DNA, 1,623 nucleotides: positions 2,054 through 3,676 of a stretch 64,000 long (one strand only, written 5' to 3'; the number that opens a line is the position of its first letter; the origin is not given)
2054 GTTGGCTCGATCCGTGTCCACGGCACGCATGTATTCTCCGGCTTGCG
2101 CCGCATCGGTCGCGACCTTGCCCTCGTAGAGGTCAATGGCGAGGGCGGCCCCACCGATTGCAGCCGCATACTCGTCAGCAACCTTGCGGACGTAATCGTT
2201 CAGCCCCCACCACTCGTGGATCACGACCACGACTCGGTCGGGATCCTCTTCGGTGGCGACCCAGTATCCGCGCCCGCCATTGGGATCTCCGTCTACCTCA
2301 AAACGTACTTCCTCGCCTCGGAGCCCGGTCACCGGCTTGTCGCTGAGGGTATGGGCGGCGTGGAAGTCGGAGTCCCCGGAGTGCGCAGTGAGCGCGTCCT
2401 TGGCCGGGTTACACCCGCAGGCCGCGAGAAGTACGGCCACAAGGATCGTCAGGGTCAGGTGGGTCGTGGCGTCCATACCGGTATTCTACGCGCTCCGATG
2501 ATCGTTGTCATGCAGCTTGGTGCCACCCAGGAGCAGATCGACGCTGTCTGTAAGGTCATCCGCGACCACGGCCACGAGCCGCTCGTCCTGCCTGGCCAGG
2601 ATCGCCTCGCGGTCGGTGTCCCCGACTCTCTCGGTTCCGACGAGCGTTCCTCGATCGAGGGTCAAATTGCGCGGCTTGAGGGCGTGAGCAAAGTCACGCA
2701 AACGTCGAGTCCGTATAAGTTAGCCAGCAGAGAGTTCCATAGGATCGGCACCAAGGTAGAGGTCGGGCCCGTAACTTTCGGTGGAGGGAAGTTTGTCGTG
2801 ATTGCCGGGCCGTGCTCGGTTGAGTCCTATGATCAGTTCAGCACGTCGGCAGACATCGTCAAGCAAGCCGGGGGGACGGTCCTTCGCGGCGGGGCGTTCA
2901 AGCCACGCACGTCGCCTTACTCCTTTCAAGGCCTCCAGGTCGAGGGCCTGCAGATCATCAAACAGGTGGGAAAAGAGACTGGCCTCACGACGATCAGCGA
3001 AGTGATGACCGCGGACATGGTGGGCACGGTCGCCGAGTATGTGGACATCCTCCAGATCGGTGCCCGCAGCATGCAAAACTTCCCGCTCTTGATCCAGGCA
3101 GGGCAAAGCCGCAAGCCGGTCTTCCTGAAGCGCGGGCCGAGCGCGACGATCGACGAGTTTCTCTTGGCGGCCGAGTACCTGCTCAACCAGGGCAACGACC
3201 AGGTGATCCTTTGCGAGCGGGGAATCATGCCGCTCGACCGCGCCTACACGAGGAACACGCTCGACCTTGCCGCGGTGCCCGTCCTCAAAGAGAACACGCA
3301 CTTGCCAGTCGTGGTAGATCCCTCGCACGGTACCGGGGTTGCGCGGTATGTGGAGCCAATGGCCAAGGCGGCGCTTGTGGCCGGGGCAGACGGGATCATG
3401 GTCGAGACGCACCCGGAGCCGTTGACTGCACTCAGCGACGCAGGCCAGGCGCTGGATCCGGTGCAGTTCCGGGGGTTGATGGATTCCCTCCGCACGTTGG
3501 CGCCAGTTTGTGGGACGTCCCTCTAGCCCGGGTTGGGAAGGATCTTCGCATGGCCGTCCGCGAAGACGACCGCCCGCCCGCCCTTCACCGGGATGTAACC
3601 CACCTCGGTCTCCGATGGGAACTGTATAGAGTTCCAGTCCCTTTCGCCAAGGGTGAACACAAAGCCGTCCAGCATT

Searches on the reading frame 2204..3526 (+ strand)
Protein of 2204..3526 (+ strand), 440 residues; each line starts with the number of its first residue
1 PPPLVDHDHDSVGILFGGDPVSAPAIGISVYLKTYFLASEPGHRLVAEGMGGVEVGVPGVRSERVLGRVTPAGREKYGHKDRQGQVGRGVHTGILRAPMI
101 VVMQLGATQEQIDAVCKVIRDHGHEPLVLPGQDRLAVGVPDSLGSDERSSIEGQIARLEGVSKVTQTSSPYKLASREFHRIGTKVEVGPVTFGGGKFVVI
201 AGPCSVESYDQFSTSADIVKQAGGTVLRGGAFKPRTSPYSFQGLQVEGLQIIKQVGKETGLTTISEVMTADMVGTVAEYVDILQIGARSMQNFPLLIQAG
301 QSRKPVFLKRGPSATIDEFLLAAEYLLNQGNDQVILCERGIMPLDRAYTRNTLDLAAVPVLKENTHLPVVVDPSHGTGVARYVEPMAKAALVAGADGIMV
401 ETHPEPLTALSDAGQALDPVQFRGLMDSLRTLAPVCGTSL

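Call 55: find_encoding_contigs(protein=window:2204-3526:+, flank=10000, max_places=2)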
Protein window:2204-3526:+ (440 aa): 2 contigs read that carry it; 1 place shown.
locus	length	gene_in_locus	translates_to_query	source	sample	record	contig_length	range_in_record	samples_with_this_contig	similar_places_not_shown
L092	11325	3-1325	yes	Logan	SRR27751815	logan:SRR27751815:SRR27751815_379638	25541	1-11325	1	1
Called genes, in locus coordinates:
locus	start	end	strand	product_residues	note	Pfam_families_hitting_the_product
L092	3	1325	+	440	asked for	?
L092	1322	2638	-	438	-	-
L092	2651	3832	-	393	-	PF02441:Flavoprotein, PF04127:DFP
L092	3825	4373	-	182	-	PF00625:Guanylate_kin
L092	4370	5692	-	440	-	PF01933:CofD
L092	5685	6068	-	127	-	PF04020:Phage_holin_4_2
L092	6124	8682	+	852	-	PF01624:MutS_I, PF05188:MutS_II, PF05192:MutS_III, PF05190:MutS_IV, PF00488:MutS_V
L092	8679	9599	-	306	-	PF00586:AIRS, PF02769:AIRS_C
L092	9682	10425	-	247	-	PF00106:adh_short, PF08659:KR, PF13561:adh_short_C2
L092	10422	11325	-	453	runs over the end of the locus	PF01565:FAD_binding_4, PF04030:ALO (weak)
